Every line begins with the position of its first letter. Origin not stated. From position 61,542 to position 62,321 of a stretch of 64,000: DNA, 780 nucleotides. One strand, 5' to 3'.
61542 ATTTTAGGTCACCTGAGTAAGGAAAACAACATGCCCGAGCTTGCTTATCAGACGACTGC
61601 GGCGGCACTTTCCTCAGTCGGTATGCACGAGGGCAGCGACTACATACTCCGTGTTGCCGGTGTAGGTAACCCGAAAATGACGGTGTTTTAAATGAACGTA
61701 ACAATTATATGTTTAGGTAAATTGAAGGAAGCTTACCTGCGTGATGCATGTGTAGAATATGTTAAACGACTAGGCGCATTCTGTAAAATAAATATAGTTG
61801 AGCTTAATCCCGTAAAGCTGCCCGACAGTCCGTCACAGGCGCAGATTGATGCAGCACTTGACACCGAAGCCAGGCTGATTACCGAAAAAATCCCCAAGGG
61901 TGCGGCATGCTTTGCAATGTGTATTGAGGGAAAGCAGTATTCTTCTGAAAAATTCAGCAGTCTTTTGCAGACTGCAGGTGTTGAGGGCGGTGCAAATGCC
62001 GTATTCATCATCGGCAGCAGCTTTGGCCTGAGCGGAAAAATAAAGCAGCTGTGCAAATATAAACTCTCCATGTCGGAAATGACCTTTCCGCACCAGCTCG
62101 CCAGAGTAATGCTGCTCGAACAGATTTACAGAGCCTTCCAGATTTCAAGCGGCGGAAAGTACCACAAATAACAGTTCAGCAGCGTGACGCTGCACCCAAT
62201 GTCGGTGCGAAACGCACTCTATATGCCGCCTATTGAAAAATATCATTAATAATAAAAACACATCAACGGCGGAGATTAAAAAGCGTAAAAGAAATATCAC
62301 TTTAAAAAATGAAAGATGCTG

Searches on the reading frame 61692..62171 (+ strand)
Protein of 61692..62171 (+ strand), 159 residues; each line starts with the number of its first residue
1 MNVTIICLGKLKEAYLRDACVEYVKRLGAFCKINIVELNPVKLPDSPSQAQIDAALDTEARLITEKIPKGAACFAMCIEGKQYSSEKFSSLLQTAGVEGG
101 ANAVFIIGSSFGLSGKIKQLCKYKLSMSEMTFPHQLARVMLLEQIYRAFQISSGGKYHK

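Call 31: search_protein_families(library=pfam, proteins=[window:61692-62171:+])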
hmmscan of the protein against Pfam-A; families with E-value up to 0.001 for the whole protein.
window:61692-62171:+ (159 aa): 1 family
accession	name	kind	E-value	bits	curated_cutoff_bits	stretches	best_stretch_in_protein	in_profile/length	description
PF02590.22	SPOUT_MTase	-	7.6e-52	175.8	27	1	1-158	1-154/154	Predicted SPOUT methyltransferase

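Call 34: find_encoding_contigs(protein=window:61692-62171:+, flank=6000, max_places=10)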
Protein window:61692-62171:+ (159 aa): no gene with exactly this product is on record in the collection.

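Call 35: find_homologous_proteins(query=window:61692-62171:+, max_evalue=1e-40)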
Query window:61692-62171:+ (159 aa): 6312 proteins with E <= 1e-40 among 8000 candidates; the best 120 are listed.
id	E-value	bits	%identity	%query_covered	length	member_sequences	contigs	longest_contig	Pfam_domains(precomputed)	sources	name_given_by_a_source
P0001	1.4e-89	316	91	100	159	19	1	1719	PF02590.23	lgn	-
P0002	1.3e-88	313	89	100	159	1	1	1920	PF02590.23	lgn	-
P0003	2.0e-88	312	88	100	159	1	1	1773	PF02590.23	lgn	-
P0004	7.3e-88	310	87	100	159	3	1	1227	PF02590.23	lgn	-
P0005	5.7e-87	307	86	100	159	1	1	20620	PF02590.23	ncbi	-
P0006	3.9e-86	305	87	100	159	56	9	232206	PF02590.23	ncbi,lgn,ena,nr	ncbi:MAG: 23S rRNA (pseudouridine(1915)-N(3))-methyltransferase RlmH [Clostridia bacterium]|nr:23S r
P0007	1.8e-84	299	85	100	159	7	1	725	PF02590.23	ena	-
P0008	2.8e-84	299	84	100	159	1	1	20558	PF02590.23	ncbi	-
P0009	2.8e-84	299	84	100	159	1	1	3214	PF02590.23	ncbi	-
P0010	7.6e-81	287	82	100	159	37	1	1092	PF02590.23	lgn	-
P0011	4.2e-80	285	82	100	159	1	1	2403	PF02590.23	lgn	-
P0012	1.3e-79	283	81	100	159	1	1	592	PF02590.23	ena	-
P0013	2.8e-79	282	81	100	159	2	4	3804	PF02590.23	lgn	-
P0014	6.9e-79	281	79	100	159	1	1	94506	PF02590.23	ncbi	-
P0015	3.2e-78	279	79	100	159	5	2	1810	PF02590.23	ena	-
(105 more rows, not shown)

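Call 36: find_encoding_contigs(protein=P0006, flank=10000, max_places=6)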
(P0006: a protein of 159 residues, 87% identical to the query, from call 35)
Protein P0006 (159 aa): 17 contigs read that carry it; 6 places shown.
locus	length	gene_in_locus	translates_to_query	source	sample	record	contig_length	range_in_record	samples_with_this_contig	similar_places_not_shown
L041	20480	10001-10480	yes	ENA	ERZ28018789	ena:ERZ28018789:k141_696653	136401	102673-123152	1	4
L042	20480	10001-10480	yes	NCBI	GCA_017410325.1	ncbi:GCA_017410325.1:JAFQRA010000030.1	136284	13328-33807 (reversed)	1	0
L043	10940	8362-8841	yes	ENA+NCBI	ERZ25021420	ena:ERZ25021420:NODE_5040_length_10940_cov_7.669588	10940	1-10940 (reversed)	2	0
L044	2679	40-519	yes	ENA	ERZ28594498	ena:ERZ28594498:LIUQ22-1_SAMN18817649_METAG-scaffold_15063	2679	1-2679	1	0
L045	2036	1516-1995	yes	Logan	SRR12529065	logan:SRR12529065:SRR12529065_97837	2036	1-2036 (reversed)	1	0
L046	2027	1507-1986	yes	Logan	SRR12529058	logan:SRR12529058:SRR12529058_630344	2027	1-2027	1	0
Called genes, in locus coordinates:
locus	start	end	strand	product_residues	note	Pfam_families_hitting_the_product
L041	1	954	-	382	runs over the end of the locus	PF01168:Ala_racemase_N, PF00842:Ala_racemase_C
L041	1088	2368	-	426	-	PF01053:Cys_Met_Meta_PP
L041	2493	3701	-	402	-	PF01676:Metalloenzyme, PF10143:PhosphMutase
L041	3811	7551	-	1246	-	PF18072:FGAR-AT_linker (weak), PF02769:AIRS_C, PF13507:GATase_5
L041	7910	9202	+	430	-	PF00275:EPSP_synthase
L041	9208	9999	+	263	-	PF00753:Lactamase_B, PF23023:Anti-Pycsar_Apyc1 (weak), PF12706:Lactamase_B_2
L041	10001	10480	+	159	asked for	PF02590:SPOUT_MTase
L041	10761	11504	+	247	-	-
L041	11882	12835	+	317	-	-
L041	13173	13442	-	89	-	-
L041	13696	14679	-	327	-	PF00389:2-Hacid_dh, PF02826:2-Hacid_dh_C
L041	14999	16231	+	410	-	PF02608:Bmp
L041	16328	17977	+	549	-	PF00005:ABC_tran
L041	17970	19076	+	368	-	PF02653:BPD_transp_2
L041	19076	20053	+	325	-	PF02653:BPD_transp_2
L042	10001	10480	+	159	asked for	PF02590:SPOUT_MTase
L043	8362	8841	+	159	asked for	PF02590:SPOUT_MTase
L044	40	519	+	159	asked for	PF02590:SPOUT_MTase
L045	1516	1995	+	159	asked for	PF02590:SPOUT_MTase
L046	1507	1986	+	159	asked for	PF02590:SPOUT_MTase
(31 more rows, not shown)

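Call 37: find_encoding_contigs(protein=P0005, flank=10000, max_places=3)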
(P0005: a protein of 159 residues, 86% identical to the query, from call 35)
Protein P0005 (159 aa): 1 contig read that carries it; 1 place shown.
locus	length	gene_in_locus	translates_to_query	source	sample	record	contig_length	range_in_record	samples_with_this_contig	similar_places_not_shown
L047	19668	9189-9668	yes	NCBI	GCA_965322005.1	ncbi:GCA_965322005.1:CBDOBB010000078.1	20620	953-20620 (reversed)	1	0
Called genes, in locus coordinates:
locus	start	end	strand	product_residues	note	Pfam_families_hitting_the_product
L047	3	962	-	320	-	?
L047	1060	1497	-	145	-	-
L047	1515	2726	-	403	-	PF01676:Metalloenzyme, PF10143:PhosphMutase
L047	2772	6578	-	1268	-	PF18072:FGAR-AT_linker (faint), PF02769:AIRS_C, PF13507:GATase_5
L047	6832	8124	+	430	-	PF00275:EPSP_synthase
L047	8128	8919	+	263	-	PF23023:Anti-Pycsar_Apyc1 (weak), PF00753:Lactamase_B, PF12706:Lactamase_B_2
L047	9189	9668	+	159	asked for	PF02590:SPOUT_MTase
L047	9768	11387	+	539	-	PF22842:Pel9A-like_beta_helix, PF13229:Beta_helix (weak)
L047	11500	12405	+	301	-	-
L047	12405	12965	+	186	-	PF00719:Pyrophosphatase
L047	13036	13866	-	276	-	-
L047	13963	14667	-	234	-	PF18912:DZR_2, PF00156:Pribosyltran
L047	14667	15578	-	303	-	PF02729:OTCace_N, PF00185:OTCace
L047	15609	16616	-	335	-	PF03590:AsnA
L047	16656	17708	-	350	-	PF05448:AXE1 (faint), PF12715:Abhydrolase_7, PF22244:GCE_fung (weak), PF00326:Peptidase_S9 (faint)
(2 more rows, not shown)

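Call 92: find_encoding_contigs(protein=P0001, flank=3000, max_places=4)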
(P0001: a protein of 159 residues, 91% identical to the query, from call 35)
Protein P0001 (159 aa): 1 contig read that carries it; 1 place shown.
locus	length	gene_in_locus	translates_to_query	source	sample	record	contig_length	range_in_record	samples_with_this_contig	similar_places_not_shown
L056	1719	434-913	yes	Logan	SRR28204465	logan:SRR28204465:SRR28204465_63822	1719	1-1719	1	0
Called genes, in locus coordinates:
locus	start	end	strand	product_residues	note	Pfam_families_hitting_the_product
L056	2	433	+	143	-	?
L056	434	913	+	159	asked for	PF02590:SPOUT_MTase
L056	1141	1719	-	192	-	?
